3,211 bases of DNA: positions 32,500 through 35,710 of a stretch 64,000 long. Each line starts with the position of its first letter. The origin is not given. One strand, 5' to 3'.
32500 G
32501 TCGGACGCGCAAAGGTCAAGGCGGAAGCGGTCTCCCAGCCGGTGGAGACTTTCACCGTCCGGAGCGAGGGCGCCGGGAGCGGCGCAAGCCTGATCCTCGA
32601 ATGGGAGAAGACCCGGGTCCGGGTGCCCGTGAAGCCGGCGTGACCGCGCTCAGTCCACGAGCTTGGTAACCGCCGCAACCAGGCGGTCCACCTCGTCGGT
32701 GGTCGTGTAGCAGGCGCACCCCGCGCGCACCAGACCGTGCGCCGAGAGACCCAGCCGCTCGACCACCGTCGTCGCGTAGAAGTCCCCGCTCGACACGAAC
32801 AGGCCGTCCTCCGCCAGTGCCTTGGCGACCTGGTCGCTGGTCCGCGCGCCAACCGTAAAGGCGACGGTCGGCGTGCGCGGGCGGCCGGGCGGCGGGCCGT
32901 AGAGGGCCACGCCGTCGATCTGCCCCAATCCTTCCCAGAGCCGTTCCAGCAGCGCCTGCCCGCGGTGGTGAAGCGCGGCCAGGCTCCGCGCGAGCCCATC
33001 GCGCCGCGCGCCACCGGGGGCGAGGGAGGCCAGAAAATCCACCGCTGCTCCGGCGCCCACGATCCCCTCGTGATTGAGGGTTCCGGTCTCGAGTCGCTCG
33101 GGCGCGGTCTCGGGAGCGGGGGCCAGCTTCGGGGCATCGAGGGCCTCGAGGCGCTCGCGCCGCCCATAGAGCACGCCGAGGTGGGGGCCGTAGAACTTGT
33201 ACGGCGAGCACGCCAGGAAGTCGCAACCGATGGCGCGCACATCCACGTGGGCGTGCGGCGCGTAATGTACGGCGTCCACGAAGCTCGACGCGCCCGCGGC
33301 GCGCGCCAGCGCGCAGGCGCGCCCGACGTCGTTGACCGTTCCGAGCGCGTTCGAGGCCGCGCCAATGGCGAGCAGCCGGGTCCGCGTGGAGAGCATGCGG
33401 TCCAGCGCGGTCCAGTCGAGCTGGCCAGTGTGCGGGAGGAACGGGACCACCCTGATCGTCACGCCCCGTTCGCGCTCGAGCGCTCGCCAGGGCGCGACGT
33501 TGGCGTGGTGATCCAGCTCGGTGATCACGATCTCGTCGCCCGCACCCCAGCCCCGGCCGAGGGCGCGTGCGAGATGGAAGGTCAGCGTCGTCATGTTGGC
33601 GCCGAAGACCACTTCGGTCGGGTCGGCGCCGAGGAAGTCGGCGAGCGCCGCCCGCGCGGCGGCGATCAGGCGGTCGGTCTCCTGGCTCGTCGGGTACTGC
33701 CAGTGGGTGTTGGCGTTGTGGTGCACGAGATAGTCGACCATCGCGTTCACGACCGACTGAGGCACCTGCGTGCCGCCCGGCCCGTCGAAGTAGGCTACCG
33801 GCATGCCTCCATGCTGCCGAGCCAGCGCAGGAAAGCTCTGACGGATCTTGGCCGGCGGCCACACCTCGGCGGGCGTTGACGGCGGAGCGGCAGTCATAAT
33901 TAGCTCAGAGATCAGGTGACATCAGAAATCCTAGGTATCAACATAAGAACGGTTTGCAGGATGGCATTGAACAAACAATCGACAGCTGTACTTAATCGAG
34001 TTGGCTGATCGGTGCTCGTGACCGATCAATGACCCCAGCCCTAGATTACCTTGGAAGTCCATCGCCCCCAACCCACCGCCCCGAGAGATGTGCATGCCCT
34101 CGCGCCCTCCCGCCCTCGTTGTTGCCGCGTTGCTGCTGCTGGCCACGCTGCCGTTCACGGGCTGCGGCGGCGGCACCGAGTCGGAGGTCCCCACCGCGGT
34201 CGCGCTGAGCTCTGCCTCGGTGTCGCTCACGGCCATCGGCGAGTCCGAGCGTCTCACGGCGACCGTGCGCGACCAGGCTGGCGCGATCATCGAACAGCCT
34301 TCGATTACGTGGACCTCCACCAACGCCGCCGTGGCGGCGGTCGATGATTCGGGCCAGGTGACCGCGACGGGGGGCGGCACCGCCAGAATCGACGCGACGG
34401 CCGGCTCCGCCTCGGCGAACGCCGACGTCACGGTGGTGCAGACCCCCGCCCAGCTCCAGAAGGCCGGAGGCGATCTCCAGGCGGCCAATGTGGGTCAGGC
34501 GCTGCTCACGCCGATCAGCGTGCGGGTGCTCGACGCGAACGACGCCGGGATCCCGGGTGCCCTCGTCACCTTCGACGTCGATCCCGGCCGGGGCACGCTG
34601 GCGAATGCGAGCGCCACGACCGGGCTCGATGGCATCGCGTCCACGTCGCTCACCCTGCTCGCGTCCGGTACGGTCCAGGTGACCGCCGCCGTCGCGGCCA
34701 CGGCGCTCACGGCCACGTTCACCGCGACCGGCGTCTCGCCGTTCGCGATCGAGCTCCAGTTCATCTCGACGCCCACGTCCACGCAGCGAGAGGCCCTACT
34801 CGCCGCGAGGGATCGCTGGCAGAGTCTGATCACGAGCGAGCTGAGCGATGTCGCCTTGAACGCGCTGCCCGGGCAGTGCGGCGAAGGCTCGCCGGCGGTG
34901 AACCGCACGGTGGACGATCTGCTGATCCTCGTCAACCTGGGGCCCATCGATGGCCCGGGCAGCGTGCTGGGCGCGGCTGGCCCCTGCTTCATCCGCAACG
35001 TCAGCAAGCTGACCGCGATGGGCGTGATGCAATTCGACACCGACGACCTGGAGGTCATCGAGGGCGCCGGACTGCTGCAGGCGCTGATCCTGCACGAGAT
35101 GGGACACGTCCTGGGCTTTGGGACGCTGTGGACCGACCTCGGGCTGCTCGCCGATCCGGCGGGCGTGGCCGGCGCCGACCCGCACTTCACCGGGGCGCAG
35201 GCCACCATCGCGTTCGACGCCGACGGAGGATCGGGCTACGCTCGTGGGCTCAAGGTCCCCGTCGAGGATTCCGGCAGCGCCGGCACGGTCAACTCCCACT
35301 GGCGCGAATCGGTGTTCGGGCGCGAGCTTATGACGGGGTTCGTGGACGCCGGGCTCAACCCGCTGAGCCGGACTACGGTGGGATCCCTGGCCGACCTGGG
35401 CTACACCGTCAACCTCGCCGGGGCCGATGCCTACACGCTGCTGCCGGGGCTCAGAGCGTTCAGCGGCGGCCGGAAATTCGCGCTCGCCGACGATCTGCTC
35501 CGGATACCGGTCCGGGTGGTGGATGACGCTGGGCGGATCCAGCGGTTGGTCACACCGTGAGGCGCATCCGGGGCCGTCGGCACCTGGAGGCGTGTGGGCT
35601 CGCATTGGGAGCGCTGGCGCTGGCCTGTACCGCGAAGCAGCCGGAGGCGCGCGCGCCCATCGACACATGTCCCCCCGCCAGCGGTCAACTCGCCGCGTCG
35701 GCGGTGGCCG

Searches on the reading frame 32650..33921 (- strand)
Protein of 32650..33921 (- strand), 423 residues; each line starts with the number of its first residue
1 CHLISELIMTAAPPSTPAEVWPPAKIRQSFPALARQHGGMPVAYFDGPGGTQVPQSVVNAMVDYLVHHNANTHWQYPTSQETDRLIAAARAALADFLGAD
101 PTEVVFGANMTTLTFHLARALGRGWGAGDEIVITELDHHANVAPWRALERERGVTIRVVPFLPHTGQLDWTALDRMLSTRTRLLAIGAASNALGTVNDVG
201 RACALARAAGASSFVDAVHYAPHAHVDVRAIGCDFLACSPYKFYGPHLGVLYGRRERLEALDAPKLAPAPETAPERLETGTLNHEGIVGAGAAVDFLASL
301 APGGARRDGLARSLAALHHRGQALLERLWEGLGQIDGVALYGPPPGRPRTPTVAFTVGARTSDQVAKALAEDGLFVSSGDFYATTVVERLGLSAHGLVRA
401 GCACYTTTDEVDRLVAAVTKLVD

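Call 82: search_protein_families(library=pfam, proteins=[window:32650-33921:-], max_evalue=0.001)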
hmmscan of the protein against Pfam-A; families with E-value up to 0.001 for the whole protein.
window:32650-33921:- (423 aa): 2 families
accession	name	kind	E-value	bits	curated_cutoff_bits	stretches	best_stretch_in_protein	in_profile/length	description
PF00266.25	Aminotran_5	-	1.1e-71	242.2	21.5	1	44-414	2-371/371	Aminotransferase class-V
PF01053.26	Cys_Met_Meta_PP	-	0.00041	19.5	27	1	127-253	90-209/381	Cys/Met metabolism PLP-dependent enzyme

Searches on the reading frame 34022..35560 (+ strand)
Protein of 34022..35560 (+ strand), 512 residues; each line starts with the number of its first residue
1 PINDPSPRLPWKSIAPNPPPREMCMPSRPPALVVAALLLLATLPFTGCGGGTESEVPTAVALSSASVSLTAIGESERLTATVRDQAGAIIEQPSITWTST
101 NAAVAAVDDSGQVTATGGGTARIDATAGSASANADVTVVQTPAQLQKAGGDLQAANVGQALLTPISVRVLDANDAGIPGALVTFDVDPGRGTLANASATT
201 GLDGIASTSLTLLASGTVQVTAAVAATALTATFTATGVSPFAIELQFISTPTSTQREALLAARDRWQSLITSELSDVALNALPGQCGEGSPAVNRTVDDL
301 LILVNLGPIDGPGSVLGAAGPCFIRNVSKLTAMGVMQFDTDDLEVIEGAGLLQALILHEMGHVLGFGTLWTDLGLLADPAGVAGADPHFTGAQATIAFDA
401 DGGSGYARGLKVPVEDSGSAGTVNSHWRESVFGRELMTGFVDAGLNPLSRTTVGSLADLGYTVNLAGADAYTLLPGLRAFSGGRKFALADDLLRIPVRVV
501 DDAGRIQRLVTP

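Call 82: search_protein_families(library=pfam, proteins=[window:34022-35560:+], max_evalue=0.001)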
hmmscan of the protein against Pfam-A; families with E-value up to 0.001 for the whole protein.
window:34022-35560:+ (512 aa): 3 families
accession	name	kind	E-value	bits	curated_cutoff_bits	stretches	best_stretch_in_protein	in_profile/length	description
PF02369.22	Big_1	-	1.4e-14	54.3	34.9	1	164-232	20-89/93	Bacterial Ig-like domain (group 1)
PF01457.22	Peptidase_M8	-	1.7e-11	44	21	1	298-468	165-332/529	Leishmanolysin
PF02368.24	Big_2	-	1.8e-06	28.2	22.8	1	58-138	3-79/79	Bacterial Ig-like domain (group 2)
